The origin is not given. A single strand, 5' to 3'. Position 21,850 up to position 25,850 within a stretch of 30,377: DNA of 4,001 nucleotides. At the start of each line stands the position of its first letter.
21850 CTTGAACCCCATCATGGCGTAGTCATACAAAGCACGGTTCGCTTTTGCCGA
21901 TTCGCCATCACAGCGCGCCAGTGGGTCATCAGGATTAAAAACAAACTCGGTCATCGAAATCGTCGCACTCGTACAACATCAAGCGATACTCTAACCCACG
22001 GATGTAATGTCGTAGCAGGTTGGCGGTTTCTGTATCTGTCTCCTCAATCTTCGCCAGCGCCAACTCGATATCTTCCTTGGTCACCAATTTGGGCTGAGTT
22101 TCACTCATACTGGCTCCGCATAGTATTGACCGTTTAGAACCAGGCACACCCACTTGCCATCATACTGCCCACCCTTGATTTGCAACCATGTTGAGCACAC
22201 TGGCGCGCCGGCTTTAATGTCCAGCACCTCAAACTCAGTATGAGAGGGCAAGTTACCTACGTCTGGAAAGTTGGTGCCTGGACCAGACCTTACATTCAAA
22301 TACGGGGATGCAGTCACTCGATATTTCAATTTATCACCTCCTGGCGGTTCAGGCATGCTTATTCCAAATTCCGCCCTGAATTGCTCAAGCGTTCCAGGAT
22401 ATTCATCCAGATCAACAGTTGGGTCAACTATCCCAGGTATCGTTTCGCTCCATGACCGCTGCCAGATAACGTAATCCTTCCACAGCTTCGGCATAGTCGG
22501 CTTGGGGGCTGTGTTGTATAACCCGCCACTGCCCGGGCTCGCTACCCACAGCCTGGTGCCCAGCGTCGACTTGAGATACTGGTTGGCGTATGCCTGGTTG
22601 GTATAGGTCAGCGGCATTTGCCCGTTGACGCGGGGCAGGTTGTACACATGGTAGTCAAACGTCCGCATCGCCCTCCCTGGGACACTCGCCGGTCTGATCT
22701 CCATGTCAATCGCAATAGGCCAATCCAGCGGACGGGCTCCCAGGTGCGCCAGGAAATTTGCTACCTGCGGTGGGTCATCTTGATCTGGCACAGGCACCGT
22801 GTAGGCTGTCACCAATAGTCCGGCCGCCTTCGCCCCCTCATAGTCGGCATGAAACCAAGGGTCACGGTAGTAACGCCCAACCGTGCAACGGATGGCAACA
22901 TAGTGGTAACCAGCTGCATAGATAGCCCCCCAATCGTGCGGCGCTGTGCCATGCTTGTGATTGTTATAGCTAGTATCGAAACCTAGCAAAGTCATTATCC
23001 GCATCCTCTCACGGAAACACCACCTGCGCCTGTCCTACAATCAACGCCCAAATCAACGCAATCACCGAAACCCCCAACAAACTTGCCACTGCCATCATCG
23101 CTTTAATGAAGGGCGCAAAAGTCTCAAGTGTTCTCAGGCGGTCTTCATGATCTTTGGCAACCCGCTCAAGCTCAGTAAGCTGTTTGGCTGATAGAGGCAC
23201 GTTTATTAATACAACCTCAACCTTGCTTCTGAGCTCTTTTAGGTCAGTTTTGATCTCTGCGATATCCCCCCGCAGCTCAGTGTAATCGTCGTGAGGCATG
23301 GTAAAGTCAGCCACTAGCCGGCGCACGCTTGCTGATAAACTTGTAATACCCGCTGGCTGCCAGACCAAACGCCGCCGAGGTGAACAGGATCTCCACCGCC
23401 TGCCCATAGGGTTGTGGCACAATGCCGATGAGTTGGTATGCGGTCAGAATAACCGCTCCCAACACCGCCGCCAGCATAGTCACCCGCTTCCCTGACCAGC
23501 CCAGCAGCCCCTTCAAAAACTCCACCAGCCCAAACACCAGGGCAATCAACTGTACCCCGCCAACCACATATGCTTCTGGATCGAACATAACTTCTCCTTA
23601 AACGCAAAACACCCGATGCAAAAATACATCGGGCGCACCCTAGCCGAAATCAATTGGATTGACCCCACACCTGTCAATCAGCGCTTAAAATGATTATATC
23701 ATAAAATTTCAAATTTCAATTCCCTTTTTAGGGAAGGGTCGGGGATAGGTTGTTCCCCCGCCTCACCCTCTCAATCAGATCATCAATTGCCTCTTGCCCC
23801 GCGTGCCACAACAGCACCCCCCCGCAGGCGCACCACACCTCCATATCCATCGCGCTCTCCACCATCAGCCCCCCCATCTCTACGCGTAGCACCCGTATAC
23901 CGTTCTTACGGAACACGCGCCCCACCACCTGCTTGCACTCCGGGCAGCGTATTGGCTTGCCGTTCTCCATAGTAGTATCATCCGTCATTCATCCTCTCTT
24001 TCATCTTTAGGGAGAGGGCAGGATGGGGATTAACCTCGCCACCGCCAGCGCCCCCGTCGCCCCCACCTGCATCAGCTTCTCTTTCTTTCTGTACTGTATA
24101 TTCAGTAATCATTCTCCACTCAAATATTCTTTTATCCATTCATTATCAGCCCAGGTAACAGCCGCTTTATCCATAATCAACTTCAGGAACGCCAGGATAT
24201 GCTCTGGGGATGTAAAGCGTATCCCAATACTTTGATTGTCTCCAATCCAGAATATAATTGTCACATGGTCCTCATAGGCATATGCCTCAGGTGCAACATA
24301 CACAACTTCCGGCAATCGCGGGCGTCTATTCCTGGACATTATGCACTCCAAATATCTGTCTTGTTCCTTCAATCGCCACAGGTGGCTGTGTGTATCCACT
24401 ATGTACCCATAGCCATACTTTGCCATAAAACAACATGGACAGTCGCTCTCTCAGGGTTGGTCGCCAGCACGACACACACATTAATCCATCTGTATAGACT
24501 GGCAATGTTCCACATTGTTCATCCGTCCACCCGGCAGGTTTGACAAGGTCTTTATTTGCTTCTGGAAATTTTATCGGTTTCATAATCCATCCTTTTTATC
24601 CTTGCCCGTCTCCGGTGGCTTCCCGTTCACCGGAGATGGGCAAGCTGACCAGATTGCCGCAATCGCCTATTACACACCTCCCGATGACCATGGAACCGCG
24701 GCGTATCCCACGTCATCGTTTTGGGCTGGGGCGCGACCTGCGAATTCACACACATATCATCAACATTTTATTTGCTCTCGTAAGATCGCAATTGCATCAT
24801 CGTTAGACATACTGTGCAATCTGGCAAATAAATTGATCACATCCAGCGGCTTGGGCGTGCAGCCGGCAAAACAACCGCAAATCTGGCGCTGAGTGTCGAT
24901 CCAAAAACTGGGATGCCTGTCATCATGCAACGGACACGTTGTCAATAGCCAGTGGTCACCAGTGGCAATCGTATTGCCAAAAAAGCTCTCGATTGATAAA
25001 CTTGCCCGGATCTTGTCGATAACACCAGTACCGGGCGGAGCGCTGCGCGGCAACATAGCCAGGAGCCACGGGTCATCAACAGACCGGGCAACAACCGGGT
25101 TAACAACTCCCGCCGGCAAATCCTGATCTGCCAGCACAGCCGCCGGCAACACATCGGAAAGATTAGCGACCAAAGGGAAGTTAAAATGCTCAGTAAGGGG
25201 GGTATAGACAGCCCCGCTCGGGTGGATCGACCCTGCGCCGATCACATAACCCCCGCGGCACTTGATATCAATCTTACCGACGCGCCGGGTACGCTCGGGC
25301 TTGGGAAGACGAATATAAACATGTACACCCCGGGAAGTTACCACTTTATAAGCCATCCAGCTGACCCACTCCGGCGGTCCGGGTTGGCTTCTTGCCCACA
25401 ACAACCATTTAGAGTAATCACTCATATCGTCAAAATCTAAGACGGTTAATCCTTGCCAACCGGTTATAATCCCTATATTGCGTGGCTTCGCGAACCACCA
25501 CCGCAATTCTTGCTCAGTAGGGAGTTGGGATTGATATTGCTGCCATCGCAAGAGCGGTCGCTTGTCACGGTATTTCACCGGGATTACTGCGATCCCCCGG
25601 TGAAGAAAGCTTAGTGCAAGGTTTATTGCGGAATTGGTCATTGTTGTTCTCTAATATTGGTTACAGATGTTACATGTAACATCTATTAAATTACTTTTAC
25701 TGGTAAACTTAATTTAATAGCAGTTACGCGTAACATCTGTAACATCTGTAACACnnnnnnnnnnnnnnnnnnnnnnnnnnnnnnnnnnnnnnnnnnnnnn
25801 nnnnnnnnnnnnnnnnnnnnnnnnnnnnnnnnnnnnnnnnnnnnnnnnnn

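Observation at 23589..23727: Promoter followed about 60 nt later by a strong intrinsic terminator immediately upstream of the holin: lambda PR'-tR'-like antitermination control of the late operon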

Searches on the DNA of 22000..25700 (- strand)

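Call 8: search_dna_similar(query=window:22000-25700:-, collection=phages, mode=distant, max_rows=20)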
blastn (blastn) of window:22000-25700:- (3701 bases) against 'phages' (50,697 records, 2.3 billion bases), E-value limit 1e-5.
No match.

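Call 18: search_rna_families(source=window, start=23500, end=23800, threshold=evalue, max_evalue=10)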
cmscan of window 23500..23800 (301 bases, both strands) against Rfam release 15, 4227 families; matches with E-value up to 10: 5.
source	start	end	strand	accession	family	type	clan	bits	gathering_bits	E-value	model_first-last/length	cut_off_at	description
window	23682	23729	+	RF02703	AsxR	Gene; sRNA;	-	16.8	63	4.6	1-53/53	no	Anti stx2 sRNA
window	23693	23744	+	RF00109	Vimentin3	Cis-reg;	-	15.1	36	8.8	1-67/67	no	Vimentin 3' UTR protein-binding region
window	23728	23771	+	RF00988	mir-657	Gene; miRNA;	-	14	69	6.8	1-86/86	no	mir-657 microRNA precursor family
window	23606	23636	+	RF00116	C0465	Gene; sRNA;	-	13.4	40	8.6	43-72/78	no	C0465 RNA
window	23739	23796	+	RF02273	FsrA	Gene;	-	12.8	80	2.9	1-83/83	no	FsrA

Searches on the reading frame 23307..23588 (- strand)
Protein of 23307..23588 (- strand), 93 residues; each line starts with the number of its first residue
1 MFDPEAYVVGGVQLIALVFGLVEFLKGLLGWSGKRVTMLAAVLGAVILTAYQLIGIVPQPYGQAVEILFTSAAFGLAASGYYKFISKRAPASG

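Call 6: search_protein_families(library=phrogs, proteins=[window:23307-23588:-], max_evalue=0.01)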
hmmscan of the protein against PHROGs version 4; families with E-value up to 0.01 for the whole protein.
window:23307-23588:- (93 aa): 1 family
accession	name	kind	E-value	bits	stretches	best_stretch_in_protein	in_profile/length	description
phrog_1299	-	lysis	0.0012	19.5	1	12-88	11-83/100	holin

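Call 7: search_protein_families(library=pfam, proteins=[window:23307-23588:-], max_evalue=0.01)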
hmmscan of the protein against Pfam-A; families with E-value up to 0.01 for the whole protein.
window:23307-23588:- (93 aa): 0 families

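Call 10: find_related_loci(query=window:23307-23588:-, collection=viral_contigs, flank=3000)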
Query window:23307-23588:- (93 aa) in viral_contigs; peptide patterns used: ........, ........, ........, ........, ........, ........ (x = any residue, [..] = any of these).
22 stretches matched a pattern; 4 encode a relative of the query (tblastn E <= 1e-3); 4 distinct loci.
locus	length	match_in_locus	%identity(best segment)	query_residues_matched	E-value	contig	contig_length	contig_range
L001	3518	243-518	49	1-92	5e-23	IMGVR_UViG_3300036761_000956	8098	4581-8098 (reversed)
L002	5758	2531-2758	47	13-90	6e-13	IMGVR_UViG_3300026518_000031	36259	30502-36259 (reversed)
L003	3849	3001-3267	39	1-90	9e-13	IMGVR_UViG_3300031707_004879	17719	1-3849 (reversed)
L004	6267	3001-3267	39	1-90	2e-12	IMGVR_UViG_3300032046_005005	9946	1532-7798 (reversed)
